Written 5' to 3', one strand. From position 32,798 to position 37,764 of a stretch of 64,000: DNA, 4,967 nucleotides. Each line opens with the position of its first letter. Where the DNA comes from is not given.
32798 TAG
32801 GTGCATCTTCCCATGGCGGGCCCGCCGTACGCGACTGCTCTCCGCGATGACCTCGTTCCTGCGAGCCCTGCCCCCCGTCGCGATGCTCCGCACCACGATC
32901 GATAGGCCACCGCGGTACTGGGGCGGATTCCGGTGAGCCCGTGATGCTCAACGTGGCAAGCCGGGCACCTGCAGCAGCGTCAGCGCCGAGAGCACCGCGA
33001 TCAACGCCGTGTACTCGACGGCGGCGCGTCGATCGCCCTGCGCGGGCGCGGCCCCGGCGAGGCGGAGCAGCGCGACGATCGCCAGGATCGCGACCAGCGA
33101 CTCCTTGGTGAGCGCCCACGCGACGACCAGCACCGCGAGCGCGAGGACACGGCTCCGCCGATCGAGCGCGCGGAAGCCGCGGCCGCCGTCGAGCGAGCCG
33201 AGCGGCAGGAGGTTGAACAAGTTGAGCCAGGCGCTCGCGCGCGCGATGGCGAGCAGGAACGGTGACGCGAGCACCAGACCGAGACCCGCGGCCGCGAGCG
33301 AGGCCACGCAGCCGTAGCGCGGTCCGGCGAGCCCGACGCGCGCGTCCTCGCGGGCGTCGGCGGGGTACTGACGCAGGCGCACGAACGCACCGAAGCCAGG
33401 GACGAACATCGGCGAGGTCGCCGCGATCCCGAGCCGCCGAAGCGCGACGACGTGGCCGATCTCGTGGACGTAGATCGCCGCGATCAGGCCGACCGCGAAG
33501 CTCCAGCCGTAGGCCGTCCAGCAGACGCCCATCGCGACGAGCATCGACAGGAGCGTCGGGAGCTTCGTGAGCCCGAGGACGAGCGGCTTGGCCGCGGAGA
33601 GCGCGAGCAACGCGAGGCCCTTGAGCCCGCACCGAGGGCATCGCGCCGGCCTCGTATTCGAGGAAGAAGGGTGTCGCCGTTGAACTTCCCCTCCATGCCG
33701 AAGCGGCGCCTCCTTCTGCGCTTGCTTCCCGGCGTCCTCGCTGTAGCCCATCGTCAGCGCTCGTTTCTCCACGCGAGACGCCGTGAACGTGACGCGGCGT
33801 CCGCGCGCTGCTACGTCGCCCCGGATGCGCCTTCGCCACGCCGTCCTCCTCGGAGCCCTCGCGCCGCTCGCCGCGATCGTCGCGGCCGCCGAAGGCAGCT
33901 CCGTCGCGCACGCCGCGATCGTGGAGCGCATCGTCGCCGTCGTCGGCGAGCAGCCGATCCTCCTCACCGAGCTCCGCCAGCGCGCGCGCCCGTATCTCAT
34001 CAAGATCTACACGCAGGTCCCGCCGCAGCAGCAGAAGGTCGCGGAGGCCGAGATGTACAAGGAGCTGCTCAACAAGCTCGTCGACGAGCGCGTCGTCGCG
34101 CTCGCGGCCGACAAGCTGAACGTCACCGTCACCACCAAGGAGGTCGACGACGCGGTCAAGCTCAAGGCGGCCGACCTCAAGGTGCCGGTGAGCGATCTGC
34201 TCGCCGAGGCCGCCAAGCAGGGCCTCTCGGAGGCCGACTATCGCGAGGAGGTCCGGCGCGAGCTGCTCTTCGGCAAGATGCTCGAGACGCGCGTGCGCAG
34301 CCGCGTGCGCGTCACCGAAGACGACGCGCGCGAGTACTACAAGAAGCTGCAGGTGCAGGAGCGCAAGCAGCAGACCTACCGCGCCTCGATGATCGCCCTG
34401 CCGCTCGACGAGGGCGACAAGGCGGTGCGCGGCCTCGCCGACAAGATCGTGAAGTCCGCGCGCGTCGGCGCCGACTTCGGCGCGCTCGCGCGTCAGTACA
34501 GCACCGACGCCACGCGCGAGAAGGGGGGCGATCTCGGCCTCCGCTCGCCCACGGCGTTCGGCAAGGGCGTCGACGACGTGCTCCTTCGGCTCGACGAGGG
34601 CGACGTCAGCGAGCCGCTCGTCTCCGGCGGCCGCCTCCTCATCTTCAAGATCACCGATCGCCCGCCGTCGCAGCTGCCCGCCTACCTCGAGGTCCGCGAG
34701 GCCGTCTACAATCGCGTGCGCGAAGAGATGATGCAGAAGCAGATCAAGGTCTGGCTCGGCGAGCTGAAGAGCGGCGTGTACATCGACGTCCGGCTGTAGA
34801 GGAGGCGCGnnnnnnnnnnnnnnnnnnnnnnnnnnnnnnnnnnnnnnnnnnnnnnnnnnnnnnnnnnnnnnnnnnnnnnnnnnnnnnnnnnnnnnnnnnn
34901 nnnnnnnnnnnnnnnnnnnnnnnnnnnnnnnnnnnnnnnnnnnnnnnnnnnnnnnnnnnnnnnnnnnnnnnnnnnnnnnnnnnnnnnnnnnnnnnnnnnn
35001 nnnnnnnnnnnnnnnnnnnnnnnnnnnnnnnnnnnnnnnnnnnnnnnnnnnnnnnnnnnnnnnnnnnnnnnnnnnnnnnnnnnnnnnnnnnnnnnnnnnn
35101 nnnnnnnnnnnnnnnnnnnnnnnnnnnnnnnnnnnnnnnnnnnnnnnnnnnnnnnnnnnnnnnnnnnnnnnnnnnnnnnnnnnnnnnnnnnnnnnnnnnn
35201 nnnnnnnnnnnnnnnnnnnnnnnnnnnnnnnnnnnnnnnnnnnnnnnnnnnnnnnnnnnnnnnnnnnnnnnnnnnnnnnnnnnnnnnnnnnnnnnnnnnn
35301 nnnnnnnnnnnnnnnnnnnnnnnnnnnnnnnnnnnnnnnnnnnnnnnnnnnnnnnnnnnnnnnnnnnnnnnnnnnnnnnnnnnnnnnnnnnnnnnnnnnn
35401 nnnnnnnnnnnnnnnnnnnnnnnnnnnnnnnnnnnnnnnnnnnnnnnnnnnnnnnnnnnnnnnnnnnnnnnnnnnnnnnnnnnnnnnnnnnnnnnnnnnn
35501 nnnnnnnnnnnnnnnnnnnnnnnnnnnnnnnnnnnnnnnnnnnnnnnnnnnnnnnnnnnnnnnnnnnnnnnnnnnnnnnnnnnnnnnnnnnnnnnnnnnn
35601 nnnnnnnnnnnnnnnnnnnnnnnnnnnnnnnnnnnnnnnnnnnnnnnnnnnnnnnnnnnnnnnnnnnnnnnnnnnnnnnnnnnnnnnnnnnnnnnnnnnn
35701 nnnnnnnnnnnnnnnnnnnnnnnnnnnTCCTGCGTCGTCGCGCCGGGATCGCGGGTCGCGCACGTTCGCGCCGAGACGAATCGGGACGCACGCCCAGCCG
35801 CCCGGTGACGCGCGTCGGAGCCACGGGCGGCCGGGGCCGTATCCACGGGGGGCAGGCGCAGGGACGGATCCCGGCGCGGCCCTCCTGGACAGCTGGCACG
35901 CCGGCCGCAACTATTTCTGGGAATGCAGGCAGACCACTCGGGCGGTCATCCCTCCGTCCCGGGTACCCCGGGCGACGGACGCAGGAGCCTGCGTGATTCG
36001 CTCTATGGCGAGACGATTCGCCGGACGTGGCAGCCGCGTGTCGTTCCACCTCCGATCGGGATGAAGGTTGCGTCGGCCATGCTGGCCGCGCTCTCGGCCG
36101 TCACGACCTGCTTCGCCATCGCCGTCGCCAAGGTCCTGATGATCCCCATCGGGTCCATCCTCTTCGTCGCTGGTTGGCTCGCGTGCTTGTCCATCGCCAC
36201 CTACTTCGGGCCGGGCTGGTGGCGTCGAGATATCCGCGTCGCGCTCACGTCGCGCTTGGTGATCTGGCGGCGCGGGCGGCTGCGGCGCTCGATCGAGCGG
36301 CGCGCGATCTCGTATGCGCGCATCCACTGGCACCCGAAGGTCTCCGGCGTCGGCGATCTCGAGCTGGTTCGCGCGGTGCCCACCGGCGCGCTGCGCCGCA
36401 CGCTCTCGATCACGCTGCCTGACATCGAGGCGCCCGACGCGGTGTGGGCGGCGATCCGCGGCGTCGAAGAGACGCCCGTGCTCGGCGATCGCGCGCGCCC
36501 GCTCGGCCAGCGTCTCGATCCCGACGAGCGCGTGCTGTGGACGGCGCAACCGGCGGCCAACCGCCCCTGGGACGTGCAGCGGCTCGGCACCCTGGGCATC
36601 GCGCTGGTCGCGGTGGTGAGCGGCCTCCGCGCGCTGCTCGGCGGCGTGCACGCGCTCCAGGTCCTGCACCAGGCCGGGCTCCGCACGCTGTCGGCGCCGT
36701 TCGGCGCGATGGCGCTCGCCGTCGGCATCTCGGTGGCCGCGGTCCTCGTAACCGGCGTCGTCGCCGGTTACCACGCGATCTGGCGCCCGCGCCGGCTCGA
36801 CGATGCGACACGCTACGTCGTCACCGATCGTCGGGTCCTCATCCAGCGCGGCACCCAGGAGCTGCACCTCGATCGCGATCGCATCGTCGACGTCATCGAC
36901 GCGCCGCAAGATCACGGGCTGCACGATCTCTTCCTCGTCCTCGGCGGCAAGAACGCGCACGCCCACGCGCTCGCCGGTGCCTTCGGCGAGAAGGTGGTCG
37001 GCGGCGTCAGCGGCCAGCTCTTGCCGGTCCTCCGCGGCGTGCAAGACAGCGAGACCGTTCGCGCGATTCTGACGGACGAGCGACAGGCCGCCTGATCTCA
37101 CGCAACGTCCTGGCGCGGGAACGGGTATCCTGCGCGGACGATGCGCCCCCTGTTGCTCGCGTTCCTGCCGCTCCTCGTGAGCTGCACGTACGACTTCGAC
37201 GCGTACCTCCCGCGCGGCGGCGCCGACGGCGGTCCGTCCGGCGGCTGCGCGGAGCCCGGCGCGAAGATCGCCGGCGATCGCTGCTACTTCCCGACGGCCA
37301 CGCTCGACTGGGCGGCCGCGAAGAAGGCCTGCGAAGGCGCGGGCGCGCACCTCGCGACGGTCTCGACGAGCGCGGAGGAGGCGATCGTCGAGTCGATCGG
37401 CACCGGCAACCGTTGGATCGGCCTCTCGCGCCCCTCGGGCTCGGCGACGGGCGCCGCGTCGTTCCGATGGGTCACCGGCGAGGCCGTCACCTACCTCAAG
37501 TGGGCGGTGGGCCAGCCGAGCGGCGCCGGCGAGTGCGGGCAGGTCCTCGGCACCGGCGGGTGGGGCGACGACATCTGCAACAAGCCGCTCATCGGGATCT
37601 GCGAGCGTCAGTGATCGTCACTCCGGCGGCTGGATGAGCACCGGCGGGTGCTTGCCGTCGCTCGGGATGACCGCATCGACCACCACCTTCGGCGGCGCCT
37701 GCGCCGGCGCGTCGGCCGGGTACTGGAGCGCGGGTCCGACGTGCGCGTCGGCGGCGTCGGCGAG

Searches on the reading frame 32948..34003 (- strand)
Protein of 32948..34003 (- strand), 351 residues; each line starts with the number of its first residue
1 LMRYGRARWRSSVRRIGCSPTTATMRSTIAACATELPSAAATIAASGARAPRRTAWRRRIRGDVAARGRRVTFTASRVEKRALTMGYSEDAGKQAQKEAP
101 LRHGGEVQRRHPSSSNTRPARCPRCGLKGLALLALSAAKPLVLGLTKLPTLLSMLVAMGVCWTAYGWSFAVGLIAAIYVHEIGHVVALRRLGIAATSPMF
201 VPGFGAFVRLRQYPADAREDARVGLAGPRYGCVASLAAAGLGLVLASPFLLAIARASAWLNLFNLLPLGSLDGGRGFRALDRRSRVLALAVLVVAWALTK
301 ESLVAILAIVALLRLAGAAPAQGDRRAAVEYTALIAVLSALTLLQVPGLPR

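Call 34: search_protein_families(library=pfam, max_evalue=0.0001, proteins=[window:32948-34003:-])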
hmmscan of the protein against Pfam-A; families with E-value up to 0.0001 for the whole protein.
window:32948-34003:- (351 aa): 1 family
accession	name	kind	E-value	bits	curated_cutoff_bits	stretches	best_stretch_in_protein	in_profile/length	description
PF02163.28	Peptidase_M50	-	2.8e-12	46.9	27.2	1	169-245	2-103/221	Peptidase family M50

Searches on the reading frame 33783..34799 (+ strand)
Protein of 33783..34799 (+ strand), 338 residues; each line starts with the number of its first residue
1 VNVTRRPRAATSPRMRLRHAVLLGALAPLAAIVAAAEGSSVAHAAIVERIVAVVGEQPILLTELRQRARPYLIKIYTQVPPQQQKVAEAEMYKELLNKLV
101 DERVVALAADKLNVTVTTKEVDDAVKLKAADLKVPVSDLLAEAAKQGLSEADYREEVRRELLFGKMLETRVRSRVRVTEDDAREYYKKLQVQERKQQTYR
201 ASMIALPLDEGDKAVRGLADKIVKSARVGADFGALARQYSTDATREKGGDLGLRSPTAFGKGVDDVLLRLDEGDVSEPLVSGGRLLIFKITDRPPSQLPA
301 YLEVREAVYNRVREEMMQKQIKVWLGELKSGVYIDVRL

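Call 7: search_protein_families(library=pfam, max_evalue=0.001, proteins=[window:33783-34799:+])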
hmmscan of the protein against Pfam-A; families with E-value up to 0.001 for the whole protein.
window:33783-34799:+ (338 aa): 6 families
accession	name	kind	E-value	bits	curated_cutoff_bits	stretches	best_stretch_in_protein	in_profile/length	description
PF13616.12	Rotamase_3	-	1.4e-12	48.6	22.5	1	188-289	5-111/116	PPIC-type PPIASE domain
PF13624.11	SurA_N_3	-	1.5e-12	48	27.2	1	45-166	40-161/162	SurA-like N-terminal domain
PF09312.16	SurA_N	-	1.7e-12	48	30.8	1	47-165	1-116/118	SurA N-terminal domain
PF00639.27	Rotamase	-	3.5e-11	44.4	21.7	1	209-291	12-96/97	PPIC-type PPIASE domain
PF13145.12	Rotamase_2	-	3.7e-08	34.6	27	1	177-306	1-121/121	PPIC-type PPIASE domain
PF13623.11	SurA_N_2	-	5.4e-08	33.3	28.5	1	35-126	28-120/145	SurA-like N-terminal domain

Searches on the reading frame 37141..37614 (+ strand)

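Call 7: search_protein_families(library=pfam, max_evalue=0.001, proteins=[window:37141-37614:+])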
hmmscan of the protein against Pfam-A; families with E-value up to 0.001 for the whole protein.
window:37141-37614:+ (157 aa): 1 family
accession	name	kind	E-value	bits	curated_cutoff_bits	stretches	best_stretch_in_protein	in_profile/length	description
PF00059.27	Lectin_C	-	7.1e-14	52.9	22.6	1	55-156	3-107/107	Lectin C-type domain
